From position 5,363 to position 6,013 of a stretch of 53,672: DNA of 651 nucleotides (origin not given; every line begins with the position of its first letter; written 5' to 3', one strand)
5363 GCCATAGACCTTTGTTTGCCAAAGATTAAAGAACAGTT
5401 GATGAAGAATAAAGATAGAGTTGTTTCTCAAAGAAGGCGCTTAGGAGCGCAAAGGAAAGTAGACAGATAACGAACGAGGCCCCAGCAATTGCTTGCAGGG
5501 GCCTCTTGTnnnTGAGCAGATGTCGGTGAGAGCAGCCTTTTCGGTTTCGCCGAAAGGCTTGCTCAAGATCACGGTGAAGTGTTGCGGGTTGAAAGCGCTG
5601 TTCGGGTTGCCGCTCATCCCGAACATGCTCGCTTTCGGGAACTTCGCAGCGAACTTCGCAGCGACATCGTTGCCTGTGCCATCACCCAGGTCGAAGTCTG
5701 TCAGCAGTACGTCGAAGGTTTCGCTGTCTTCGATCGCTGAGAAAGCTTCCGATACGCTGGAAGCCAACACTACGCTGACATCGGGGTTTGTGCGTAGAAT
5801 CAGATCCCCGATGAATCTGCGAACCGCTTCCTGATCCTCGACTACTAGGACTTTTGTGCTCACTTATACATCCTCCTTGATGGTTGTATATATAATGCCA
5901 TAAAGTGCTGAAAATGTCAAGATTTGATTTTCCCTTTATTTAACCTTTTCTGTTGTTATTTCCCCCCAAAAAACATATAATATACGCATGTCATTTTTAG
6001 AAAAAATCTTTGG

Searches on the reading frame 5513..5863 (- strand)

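Call 70: search_protein_families(library=ncbifam, proteins=[window:5513-5863:-], max_evalue=1)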
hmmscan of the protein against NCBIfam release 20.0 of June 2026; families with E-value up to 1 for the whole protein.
window:5513-5863:- (117 aa): 31 families (the best 25 are shown)
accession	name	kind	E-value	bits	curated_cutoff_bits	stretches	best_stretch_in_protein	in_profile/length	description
NF008543.0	PRK11466.1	equivalog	1.6e-08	32.9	982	1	4-85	683-762/914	TMAO reductase system sensor histidine kinase/response regulator TorS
NF046022.1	RespRegCpdRBruc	equivalog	9.6e-07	28.8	180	1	4-104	3-104/120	cell cycle two-component system response regulator CpdR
TIGR02956.1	TMAO_torS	equivalog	1.1e-06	27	676.5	1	3-72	702-768/967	TMAO reductase system sensor histidine kinase/response regulator TorS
NF047654.1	DiguCycDgcRLepto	equivalog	2.1e-05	23.6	500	1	2-72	2-69/295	diguanylate cyclase DgcR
NF052574.1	HisKinEspCMyxo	equivalog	2.7e-05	22.5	1200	1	4-78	667-738/785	serine histidine kinase EspC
NF010430.0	PRK13856.1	equivalog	0.00025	20.8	344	1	4-74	3-70/241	two-component response regulator VirG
NF045717.1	DVU0259_DivK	exception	0.00035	20.7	160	1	1-107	1-106/117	DVU0259 family response regulator domain-containing protein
NF008302.0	PRK11091.1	equivalog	0.00045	18.5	838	1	4-80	527-600/779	aerobic respiration two-component sensor histidine kinase ArcB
NF009972.0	PRK13435.1-3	subfamily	0.00057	19.6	119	1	2-103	16-114/146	response regulator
NF041866.1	EpsW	equivalog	0.00081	19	200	1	4-70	7-72/131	exopolysaccharide biosynthesis response regulator EpsW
NF052573.1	HisKinEspAMyxo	equivalog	0.00086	17.4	1400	1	3-100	633-726/755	serine histidine kinase EspA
TIGR02154.1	PhoB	equivalog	0.0011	18.3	296.2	1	1-71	1-68/226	phosphate regulon transcriptional regulator PhoB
NF052596.1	RR_EAL_PvrR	equivalog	0.0015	17.2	580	1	2-61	3-60/398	response regulator cyclic di-GMP phosphodiesterase PvrR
NF001965.0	PRK00742.1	subfamily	0.0019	17.5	293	1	2-60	3-60/357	chemotaxis-specific protein-glutamate methyltransferase CheB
NF033791.1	ActR_PrrA_rreg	equivalog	0.0027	17.7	250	1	4-86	3-82/173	ActR/PrrA/RegA family redox response regulator transcription factor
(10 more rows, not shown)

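Call 71: search_protein_families(library=padloc, proteins=[window:5513-5863:-], max_evalue=1)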
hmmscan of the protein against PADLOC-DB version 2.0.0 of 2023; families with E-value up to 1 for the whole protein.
window:5513-5863:- (117 aa): 1 family
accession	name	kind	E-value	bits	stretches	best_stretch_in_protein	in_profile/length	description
PDLC04725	PDC-M60B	-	6.6e-06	24.1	1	2-59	3-59/158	-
